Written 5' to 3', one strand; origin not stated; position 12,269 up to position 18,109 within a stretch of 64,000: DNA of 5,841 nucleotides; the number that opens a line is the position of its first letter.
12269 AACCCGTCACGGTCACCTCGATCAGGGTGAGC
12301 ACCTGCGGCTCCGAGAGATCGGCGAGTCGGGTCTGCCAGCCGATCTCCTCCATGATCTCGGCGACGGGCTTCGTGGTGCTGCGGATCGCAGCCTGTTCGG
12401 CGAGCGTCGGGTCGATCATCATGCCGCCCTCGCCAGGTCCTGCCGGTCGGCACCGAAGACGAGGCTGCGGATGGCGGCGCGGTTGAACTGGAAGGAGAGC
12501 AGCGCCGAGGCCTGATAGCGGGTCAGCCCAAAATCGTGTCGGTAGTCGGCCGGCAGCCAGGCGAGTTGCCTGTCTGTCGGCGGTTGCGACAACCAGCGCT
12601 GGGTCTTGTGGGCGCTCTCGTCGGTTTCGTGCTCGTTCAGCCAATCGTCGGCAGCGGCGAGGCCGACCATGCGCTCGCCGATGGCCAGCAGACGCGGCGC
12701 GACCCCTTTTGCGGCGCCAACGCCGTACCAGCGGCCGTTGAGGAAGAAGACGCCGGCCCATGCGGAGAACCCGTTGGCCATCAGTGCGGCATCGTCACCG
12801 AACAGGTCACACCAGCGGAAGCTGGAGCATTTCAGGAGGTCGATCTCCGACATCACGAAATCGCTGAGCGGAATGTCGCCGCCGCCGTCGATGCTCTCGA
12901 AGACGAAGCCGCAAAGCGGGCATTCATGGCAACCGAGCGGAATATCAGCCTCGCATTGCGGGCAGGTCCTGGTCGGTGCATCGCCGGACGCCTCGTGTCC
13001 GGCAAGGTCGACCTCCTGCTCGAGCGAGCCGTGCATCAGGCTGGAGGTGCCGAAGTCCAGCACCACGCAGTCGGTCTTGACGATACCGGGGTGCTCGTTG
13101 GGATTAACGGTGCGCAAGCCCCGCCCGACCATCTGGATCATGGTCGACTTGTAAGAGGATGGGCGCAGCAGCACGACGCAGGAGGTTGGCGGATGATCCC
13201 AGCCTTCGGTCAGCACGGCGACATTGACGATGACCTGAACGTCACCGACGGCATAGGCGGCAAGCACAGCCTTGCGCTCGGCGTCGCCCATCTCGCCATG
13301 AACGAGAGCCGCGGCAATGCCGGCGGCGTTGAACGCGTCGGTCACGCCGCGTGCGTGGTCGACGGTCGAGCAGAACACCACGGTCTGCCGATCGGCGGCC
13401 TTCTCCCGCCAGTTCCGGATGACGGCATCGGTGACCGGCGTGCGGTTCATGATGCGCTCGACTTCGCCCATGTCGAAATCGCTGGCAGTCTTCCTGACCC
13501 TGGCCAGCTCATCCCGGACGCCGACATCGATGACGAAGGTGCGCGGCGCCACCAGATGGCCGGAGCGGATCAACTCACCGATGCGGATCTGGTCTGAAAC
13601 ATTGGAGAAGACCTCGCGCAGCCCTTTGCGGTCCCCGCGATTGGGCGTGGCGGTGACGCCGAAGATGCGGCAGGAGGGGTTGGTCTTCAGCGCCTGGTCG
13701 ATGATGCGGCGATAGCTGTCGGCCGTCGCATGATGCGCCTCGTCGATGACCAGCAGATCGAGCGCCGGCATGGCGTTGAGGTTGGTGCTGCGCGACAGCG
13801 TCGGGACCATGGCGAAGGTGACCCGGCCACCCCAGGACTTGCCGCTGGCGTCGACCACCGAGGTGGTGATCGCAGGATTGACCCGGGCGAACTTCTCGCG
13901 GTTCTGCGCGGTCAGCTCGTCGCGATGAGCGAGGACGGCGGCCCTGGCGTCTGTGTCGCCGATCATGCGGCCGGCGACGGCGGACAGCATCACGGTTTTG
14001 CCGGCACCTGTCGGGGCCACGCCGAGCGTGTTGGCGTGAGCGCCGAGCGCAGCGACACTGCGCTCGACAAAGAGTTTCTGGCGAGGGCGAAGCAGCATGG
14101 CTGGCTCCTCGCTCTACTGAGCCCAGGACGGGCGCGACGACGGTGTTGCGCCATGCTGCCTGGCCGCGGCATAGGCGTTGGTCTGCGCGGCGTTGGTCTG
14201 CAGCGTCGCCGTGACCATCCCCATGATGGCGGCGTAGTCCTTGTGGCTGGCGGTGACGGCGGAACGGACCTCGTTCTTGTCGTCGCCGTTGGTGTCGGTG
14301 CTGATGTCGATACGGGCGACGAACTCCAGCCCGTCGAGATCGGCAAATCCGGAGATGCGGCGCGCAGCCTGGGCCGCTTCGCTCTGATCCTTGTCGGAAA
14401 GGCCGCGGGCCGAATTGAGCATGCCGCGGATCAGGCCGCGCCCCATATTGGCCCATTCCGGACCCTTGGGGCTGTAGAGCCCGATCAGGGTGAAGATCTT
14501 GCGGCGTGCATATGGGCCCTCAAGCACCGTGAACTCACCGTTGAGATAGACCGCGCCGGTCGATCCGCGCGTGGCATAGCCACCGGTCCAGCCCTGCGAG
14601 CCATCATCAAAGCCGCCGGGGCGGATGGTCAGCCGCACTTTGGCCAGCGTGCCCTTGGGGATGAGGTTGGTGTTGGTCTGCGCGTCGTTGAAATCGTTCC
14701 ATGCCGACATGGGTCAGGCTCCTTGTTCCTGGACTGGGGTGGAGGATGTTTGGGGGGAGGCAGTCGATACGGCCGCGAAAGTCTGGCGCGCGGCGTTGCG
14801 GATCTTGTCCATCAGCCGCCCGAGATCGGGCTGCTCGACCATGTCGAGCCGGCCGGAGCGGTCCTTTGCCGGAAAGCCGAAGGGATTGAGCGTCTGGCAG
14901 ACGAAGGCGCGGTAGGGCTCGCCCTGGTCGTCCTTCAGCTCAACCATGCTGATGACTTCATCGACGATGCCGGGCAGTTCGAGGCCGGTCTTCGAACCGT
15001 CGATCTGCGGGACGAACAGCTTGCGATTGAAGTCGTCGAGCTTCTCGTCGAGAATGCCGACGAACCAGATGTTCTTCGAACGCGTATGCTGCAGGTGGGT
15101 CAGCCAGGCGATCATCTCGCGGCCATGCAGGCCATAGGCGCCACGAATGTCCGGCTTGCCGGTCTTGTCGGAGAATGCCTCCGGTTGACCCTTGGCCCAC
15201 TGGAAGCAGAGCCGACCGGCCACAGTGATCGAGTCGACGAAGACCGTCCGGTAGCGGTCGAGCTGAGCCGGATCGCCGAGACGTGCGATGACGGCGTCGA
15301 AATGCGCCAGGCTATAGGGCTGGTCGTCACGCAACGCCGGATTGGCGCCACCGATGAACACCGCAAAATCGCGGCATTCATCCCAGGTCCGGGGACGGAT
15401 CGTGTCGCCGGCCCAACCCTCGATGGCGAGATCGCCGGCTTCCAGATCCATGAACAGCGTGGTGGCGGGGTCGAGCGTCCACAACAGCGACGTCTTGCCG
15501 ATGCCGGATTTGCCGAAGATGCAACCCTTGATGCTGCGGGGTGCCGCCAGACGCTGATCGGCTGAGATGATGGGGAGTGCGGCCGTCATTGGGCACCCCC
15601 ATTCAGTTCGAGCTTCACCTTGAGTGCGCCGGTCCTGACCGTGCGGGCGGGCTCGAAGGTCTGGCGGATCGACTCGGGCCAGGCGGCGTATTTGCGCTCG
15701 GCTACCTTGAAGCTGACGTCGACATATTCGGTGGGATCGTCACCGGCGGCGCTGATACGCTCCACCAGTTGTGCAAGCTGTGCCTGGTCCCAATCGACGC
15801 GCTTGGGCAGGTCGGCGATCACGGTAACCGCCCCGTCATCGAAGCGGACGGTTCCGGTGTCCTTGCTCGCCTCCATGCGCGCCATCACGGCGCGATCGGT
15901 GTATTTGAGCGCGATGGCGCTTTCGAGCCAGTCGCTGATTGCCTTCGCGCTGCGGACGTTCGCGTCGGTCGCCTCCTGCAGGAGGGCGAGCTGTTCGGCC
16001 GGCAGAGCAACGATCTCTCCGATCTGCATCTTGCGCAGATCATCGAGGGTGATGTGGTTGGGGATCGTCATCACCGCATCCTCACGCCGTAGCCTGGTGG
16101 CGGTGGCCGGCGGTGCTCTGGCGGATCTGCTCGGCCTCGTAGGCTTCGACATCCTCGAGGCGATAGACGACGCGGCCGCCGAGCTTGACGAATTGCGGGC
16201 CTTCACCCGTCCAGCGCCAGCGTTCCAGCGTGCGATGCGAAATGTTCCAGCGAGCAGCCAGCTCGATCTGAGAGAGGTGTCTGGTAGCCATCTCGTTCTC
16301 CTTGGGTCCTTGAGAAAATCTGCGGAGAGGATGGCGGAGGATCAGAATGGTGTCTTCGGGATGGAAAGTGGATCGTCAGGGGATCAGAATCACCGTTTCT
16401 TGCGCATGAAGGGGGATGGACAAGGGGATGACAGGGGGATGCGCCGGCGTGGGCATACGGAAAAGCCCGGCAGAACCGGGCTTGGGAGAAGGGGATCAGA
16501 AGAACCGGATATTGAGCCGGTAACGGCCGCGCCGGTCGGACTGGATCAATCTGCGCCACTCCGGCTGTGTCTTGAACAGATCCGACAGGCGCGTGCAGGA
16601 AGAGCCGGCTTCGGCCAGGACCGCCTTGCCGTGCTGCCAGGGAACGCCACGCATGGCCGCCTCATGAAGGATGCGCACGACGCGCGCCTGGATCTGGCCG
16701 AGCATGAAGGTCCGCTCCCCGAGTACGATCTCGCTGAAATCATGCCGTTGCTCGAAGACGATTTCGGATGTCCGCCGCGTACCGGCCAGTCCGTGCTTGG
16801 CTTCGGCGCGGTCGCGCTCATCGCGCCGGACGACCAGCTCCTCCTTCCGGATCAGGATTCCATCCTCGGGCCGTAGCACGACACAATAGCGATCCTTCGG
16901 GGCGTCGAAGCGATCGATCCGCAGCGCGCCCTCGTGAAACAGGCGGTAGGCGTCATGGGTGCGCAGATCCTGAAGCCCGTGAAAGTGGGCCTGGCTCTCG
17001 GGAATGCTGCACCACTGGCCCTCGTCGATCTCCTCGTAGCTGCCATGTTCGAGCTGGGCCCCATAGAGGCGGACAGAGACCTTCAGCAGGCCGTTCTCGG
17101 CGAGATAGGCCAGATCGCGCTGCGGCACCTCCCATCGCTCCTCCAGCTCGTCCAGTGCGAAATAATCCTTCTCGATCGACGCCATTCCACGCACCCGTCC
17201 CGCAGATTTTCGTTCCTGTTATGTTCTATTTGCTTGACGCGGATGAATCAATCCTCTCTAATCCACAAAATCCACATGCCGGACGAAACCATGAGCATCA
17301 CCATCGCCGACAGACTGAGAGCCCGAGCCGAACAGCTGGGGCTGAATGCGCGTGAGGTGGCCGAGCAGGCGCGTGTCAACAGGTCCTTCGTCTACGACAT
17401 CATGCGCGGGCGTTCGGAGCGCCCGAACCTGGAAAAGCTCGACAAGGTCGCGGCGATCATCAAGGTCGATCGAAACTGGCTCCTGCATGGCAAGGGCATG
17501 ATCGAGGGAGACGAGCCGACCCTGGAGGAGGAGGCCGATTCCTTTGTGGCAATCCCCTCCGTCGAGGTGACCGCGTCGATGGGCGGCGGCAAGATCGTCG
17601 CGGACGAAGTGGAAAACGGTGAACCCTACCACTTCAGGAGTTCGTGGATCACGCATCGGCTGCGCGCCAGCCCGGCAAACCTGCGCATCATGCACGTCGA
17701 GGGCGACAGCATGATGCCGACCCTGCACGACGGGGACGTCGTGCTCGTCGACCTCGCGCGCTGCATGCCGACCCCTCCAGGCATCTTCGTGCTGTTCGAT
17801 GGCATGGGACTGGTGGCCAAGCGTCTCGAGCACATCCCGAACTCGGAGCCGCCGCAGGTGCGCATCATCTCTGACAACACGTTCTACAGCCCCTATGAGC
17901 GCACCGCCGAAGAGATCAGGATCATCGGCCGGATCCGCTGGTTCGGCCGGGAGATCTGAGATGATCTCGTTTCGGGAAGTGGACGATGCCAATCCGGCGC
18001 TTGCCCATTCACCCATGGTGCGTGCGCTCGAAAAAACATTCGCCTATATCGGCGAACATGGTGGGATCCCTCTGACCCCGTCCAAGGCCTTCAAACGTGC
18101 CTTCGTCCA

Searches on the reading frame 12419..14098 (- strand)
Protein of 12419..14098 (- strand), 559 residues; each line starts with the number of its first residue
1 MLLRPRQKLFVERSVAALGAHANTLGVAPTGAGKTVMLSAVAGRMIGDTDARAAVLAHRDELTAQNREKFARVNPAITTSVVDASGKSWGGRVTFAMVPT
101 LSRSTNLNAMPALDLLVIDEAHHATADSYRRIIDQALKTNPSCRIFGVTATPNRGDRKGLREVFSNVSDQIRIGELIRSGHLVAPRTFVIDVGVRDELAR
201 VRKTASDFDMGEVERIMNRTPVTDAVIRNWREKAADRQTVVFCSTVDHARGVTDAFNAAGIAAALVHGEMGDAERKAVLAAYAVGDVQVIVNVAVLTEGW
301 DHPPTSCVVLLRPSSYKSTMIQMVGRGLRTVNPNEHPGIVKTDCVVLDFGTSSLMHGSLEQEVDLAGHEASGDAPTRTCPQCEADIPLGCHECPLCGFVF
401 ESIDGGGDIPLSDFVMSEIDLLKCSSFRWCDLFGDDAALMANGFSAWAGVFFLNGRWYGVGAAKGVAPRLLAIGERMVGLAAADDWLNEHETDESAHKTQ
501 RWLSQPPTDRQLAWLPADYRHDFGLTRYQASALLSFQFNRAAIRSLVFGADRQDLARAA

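Call 93: search_protein_families(library=phrogs, proteins=[window:12419-14098:-], max_evalue=0.00001)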
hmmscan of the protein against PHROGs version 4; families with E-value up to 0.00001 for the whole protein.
window:12419-14098:- (559 aa): 3 families
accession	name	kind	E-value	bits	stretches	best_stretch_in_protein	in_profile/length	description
phrog_16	-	DNA, RNA and nucleotide metabolism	1.6e-87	295.8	1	2-428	272-659/986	DNA helicase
phrog_9690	-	DNA, RNA and nucleotide metabolism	4e-18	66.5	1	109-333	37-259/306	DNA helicase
phrog_16694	-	unknown function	1.1e-06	27.9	0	207-331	531-661/1010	-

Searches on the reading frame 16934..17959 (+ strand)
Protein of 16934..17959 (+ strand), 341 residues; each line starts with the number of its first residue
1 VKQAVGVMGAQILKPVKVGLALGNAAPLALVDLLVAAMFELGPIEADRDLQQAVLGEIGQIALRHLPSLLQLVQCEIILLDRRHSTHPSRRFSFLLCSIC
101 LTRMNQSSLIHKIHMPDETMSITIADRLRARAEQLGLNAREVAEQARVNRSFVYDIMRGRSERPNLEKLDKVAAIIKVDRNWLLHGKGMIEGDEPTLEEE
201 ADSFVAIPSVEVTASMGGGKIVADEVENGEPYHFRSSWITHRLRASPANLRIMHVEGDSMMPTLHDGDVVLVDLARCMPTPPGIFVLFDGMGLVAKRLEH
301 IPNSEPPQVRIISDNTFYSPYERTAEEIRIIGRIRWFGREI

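Call 93: search_protein_families(library=phrogs, proteins=[window:16934-17959:+], max_evalue=0.00001)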
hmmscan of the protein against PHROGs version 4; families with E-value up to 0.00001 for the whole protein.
window:16934-17959:+ (341 aa): 5 families
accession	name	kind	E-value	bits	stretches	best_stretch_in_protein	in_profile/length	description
phrog_4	-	transcription regulation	8.1e-41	141.3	1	116-339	126-337/400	transcriptional repressor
phrog_6201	-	transcription regulation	9.2e-17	62.1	1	244-338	22-115/121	CI-like repressor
phrog_8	-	transcription regulation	8.4e-12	46.2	1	118-201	151-233/346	transcriptional regulator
phrog_2328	-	transcription regulation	3.3e-11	44.1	1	118-195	15-85/128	transcriptional repressor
phrog_3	-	transcription regulation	1.5e-09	39.1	1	104-199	70-163/430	transcriptional repressor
